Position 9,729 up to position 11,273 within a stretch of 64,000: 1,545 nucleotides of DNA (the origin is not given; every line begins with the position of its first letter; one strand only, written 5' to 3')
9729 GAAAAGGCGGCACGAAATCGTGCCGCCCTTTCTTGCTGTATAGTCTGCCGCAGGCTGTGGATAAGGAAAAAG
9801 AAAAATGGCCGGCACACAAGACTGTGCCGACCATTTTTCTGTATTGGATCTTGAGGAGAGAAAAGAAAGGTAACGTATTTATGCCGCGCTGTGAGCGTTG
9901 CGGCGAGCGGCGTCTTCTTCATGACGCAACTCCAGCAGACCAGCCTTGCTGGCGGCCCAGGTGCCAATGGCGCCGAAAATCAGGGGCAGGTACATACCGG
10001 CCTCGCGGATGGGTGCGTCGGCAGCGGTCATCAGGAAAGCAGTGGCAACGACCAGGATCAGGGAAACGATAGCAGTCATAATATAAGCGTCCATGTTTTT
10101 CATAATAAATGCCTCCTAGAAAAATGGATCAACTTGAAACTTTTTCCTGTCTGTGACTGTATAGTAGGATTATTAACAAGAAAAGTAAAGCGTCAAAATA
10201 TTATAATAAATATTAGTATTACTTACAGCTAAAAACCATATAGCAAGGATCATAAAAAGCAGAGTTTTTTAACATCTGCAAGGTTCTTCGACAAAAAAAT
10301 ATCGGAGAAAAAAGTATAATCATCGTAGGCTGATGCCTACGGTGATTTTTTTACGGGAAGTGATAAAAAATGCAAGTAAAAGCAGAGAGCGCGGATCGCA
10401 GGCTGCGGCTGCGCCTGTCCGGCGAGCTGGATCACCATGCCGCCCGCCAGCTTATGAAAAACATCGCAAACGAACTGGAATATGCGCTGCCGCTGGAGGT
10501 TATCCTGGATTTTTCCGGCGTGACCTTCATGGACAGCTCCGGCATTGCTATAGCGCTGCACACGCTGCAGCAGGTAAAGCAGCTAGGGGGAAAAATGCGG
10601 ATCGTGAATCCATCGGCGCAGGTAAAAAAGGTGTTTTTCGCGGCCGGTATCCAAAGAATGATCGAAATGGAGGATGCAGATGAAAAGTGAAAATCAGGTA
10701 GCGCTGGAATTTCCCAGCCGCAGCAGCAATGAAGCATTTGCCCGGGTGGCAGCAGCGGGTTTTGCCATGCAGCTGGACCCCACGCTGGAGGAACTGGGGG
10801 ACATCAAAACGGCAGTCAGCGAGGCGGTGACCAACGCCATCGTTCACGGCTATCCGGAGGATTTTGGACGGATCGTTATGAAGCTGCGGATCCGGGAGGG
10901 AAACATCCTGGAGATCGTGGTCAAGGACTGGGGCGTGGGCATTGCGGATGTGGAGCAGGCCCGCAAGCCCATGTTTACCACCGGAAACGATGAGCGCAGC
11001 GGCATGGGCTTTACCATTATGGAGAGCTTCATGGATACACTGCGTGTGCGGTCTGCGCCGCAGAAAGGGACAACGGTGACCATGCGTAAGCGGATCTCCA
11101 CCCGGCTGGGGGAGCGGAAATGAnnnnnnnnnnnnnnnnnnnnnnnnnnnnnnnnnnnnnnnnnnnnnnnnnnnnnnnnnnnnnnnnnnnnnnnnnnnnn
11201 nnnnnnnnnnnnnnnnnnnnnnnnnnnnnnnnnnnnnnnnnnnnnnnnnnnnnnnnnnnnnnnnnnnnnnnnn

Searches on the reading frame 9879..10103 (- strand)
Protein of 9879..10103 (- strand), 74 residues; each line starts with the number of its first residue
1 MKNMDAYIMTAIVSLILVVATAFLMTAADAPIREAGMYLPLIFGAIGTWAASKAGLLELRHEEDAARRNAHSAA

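Call 29: search_protein_families(library=pfam, proteins=[window:9879-10103:-], max_evalue=0.01)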
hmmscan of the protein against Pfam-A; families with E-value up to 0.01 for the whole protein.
window:9879-10103:- (74 aa): 1 family
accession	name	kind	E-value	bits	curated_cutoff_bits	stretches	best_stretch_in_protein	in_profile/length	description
PF20134.4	DUF6524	-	0.0001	22.5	27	1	6-63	36-93/131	Family of unknown function (DUF6524)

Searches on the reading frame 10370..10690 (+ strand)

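Call 29: search_protein_families(library=pfam, proteins=[window:10370-10690:+], max_evalue=0.01)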
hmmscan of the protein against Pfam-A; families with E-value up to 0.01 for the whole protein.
window:10370-10690:+ (106 aa): 2 families
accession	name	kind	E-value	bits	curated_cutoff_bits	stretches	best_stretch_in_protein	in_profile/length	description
PF01740.26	STAS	-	7.8e-22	77.5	22.6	1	4-101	3-100/106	STAS domain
PF13466.11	STAS_2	-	1.7e-14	54.2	29.2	1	14-94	1-79/80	STAS domain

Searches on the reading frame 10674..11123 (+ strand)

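Call 29: search_protein_families(library=pfam, proteins=[window:10674-11123:+], max_evalue=0.01)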
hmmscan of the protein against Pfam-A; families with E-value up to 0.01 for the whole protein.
window:10674-11123:+ (149 aa): 2 families
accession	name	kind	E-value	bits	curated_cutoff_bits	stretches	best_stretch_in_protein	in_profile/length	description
PF13581.12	HATPase_c_2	-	3.3e-23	82.5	27.4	1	13-139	1-127/127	Histidine kinase-like ATPase domain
PF02518.31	HATPase_c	-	1.6e-12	48.2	26.4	1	44-139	6-107/111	Histidine kinase-, DNA gyrase B-, and HSP90-like ATPase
